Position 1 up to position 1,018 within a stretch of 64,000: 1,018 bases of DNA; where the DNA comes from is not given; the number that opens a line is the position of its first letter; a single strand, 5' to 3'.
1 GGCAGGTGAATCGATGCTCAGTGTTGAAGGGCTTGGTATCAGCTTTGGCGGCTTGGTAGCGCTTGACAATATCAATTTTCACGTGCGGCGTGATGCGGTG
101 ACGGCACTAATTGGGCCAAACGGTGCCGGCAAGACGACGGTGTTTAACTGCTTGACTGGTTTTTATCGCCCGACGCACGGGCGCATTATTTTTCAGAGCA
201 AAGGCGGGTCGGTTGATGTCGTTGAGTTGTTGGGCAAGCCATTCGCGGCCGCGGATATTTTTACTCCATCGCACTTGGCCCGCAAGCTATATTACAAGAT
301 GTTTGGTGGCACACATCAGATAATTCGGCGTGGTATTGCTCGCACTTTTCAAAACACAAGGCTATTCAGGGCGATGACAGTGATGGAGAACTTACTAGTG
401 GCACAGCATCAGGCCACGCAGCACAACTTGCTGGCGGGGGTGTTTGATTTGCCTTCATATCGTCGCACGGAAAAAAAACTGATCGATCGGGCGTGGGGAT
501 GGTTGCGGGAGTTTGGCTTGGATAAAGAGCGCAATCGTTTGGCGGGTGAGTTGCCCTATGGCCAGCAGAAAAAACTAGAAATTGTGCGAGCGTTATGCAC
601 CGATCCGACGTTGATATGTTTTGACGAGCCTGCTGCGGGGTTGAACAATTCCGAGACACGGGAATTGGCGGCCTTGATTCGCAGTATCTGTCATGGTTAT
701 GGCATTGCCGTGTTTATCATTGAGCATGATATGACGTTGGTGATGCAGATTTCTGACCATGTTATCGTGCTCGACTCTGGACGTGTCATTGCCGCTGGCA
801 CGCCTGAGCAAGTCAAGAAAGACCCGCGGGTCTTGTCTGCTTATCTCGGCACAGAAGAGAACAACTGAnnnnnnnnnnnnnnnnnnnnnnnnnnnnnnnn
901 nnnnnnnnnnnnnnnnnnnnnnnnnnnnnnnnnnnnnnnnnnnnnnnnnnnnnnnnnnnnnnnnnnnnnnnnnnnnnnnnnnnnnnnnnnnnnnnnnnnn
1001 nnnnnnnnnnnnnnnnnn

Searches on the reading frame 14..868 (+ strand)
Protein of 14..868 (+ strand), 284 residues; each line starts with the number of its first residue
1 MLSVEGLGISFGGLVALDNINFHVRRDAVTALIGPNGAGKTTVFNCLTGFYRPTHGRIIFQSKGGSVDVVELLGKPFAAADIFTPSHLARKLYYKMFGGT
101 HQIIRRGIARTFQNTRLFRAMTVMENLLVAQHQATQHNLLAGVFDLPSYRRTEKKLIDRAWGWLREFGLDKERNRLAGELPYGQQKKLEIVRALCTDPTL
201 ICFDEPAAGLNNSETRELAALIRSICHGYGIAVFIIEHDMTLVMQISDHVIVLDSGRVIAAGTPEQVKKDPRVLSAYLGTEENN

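Call 7: search_protein_families(library=pfam, proteins=[window:14-868:+], max_evalue=0.01)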
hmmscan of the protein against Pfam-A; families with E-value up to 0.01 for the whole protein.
window:14-868:+ (284 aa): 9 families
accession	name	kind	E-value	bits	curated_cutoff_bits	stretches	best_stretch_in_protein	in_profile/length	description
PF00005.33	ABC_tran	-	1.8e-27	97.1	25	1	17-207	1-136/137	ABC transporter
PF12399.14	BCA_ABC_TP_C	-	1.4e-10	41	25.5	1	257-282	1-26/27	Branched-chain amino acid ATP-binding cassette transporter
PF13304.12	AAA_21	-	1.5e-08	35.5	27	1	29-48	1-20/304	AAA domain, putative AbiEii toxin, Type IV TA system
PF13476.12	AAA_23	-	2.3e-05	25.6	27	1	19-48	14-40/201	AAA domain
PF02463.25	SMC_N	-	0.00074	19.4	40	0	27-47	24-44/220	RecF/RecN/SMC N terminal domain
PF13401.12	AAA_22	-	0.0013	19.5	27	1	26-75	4-56/130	AAA domain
PF13481.12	AAA_25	-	0.0032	17.5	27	0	23-43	29-49/195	AAA domain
PF13555.12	AAA_29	-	0.004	17.3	27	1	21-45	16-40/61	P-loop containing region of AAA domain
PF13514.12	AAA_27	-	0.0047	17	22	0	18-48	17-47/206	AAA domain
